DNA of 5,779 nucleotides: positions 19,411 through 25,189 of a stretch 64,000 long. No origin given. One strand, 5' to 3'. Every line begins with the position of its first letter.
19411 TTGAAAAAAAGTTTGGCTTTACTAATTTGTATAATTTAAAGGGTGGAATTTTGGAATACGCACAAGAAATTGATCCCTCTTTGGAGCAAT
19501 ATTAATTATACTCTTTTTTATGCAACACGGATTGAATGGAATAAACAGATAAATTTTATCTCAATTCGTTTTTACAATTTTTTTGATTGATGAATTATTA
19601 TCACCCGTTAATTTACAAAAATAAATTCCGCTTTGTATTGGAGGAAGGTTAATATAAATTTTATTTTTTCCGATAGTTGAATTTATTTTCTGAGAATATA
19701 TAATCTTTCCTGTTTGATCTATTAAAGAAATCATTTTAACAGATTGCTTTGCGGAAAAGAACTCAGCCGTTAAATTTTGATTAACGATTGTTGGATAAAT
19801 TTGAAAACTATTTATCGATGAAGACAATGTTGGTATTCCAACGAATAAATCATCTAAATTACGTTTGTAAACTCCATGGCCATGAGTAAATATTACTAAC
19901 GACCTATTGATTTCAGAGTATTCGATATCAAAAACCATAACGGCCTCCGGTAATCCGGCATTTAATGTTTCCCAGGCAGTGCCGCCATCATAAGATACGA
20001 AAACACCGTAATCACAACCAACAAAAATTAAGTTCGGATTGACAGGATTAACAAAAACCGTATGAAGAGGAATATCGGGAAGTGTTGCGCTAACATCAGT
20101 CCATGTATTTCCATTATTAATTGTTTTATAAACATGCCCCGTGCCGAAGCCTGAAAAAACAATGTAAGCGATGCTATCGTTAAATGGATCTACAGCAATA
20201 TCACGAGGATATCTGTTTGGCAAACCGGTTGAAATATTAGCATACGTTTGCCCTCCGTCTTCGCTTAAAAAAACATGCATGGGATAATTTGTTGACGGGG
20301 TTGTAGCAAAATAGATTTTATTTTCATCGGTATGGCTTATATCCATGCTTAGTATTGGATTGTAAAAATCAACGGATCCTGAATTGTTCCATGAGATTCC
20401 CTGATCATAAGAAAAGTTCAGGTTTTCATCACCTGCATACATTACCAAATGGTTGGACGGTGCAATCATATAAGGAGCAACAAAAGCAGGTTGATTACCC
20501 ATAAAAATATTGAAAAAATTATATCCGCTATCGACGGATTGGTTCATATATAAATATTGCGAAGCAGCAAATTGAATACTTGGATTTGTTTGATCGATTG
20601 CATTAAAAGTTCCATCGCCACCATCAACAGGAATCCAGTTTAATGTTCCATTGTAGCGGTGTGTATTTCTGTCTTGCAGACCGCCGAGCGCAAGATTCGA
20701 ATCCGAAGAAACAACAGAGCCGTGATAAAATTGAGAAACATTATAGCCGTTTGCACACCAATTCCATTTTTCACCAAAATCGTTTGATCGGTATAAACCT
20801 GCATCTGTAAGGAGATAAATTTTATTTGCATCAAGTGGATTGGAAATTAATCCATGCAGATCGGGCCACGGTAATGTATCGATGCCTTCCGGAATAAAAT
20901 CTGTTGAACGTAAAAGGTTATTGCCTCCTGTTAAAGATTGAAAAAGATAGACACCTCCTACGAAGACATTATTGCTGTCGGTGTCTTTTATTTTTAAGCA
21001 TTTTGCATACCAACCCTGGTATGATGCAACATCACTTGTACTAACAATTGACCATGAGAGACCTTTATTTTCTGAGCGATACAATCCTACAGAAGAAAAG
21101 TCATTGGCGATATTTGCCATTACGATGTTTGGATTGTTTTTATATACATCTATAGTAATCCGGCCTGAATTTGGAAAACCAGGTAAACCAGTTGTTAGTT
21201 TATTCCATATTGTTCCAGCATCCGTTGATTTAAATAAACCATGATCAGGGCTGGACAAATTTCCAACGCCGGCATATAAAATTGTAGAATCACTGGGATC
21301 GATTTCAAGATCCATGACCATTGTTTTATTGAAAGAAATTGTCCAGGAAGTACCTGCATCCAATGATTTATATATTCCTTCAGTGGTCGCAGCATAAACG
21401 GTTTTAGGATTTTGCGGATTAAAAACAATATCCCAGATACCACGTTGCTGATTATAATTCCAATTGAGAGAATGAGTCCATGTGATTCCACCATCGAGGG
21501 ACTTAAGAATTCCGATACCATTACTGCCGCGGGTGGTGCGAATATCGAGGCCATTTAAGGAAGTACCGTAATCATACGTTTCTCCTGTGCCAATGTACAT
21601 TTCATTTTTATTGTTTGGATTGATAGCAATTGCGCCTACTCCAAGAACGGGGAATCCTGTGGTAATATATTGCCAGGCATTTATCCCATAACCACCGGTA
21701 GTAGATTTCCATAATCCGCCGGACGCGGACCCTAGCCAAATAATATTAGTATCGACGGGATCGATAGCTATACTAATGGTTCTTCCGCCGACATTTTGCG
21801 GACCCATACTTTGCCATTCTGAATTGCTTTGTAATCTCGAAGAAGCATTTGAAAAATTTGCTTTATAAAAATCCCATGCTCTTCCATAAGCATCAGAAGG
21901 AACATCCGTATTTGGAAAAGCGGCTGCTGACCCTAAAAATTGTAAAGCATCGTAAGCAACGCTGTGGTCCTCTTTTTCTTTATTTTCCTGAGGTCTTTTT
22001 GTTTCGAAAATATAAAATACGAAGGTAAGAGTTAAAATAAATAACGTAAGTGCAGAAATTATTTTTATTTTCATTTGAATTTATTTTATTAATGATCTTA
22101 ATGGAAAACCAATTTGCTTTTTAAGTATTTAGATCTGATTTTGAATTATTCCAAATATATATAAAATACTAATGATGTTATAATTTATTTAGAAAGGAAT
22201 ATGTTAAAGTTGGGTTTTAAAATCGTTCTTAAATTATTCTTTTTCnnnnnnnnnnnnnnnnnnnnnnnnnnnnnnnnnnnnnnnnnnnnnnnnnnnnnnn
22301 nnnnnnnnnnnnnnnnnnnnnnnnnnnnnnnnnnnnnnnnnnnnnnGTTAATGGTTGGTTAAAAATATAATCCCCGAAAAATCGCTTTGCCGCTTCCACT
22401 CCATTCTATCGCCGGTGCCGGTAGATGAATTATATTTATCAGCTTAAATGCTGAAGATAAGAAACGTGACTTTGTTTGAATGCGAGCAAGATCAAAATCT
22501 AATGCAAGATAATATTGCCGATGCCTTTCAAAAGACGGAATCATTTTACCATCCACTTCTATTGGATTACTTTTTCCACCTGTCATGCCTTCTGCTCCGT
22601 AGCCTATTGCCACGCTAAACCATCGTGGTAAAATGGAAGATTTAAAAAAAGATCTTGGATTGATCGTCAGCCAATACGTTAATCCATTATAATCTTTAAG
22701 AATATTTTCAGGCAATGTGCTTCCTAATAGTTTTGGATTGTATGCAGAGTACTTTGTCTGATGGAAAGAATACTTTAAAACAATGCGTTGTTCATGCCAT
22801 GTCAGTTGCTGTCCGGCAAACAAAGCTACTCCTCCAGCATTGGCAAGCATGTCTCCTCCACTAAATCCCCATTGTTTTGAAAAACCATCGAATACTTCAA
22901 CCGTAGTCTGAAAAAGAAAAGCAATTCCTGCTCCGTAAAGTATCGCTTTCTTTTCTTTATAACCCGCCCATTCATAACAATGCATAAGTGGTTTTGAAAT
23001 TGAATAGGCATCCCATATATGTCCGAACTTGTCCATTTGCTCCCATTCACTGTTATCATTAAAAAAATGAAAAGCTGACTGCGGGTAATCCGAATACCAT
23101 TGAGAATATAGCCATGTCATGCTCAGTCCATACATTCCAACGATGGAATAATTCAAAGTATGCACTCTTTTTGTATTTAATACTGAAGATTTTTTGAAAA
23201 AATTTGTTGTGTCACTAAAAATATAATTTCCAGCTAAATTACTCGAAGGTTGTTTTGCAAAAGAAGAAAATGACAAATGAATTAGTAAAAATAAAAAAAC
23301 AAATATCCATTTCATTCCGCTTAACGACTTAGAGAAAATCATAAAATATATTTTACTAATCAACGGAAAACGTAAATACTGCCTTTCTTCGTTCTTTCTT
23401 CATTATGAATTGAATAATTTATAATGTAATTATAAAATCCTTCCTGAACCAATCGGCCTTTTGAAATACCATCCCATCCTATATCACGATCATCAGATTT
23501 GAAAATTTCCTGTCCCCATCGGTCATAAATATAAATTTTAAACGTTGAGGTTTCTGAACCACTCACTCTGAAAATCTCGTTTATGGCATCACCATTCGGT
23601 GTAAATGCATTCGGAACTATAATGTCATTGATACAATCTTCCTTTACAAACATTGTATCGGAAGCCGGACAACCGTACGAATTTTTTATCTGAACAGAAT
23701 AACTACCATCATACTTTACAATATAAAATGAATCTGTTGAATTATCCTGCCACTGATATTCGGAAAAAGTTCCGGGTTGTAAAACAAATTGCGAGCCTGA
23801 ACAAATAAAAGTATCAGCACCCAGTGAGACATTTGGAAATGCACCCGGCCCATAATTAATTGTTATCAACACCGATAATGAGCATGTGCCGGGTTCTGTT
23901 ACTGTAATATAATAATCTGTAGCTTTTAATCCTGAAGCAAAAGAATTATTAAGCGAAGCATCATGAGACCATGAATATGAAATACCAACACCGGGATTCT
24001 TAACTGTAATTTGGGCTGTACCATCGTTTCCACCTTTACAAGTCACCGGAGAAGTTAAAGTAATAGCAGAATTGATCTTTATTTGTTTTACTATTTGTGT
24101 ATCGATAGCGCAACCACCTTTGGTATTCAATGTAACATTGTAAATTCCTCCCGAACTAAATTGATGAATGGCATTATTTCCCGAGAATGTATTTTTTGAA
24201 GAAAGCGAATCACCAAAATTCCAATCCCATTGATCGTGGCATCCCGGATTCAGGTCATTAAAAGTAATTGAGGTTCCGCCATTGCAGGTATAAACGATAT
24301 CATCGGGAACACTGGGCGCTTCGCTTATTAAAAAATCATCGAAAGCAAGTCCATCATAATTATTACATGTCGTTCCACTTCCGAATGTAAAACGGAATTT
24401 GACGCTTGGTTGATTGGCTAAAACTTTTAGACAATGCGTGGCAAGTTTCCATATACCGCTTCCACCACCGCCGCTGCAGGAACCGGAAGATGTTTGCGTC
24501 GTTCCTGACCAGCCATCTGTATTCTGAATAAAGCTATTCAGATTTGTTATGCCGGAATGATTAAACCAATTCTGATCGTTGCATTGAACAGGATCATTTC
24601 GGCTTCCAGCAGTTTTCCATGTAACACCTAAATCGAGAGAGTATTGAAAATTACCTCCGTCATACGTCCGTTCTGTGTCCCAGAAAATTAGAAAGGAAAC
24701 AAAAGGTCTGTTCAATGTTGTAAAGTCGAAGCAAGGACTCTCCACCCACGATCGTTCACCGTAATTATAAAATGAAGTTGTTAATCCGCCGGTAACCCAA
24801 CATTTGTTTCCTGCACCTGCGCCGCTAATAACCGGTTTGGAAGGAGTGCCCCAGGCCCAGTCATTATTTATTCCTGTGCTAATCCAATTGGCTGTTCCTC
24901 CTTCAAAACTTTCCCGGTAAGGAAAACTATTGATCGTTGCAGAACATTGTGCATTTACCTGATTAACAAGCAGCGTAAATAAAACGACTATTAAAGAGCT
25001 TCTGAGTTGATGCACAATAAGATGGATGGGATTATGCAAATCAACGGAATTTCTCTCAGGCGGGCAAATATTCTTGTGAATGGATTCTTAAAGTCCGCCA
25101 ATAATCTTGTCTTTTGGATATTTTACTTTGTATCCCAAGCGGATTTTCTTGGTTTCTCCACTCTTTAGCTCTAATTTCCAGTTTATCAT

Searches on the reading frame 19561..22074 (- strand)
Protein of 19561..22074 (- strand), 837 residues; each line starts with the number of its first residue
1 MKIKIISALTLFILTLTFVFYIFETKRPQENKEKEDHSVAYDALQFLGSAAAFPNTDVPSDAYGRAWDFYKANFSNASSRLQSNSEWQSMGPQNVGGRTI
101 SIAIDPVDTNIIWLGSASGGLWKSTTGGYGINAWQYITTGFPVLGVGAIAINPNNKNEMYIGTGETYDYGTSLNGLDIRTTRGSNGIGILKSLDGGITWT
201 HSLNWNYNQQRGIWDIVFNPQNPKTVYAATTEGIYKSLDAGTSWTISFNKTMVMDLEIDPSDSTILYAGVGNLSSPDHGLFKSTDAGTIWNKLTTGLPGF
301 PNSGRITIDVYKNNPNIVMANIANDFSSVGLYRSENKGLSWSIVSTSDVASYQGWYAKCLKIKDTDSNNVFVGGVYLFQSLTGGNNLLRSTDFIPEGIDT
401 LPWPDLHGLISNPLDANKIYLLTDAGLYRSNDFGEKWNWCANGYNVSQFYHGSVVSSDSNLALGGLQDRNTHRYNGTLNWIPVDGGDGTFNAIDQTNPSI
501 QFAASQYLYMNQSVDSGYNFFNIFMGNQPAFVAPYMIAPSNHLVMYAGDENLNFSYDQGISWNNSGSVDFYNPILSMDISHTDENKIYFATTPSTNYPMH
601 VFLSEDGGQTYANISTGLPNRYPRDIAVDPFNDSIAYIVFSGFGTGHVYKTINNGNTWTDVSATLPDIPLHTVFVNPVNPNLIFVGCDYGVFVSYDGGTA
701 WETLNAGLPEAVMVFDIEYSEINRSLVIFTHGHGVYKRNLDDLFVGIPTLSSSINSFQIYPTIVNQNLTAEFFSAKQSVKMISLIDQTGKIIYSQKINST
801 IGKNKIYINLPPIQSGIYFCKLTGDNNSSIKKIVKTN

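Call 71: search_protein_families(library=pfam, proteins=[window:19561-22074:-])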
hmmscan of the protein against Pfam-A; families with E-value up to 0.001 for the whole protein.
window:19561-22074:- (837 aa): 3 families
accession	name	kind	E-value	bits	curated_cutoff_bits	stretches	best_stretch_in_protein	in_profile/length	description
PF15902.12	Sortilin-Vps10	-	2e-22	80.1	33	3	600-708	2-116/446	Sortilin, neurotensin receptor 3,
PF18962.6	Por_Secre_tail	-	4.7e-08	33.7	27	1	759-834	1-74/75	Secretion system C-terminal sorting domain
PF02012.26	BNR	-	0.00025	21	27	0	192-200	3-11/12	BNR/Asp-box repeat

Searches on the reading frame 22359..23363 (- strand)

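Call 71: search_protein_families(library=pfam, proteins=[window:22359-23363:-])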
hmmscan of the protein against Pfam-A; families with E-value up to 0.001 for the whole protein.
window:22359-23363:- (334 aa): 1 family
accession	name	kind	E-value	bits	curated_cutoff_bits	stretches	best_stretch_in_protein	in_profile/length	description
PF10043.14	DUF2279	-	1.4e-14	54.9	28.6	1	100-181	4-85/91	Predicted periplasmic lipoprotein (DUF2279)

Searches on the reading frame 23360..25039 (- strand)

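Call 71: search_protein_families(library=pfam, proteins=[window:23360-25039:-])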
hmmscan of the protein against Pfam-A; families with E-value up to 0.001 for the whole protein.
window:23360-25039:- (559 aa): 5 families
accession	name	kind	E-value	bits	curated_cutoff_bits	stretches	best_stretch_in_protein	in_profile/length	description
PF13585.12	CHU_C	-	5.8e-20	71.6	27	1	473-557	1-86/86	CHU_C Type IX secretion signal domain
PF18911.6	PKD_4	-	2e-06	28.2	27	1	259-310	25-72/85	PKD domain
PF00801.26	PKD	-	4.8e-05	23.7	23.5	1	254-307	13-66/80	PKD domain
PF13573.12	SprB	-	4.8e-05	23.4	28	1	329-359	4-34/37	SprB repeat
PF19081.6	Ig_7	-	0.00063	20.4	27.3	0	332-388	11-72/84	Ig-like domain CHU_C associated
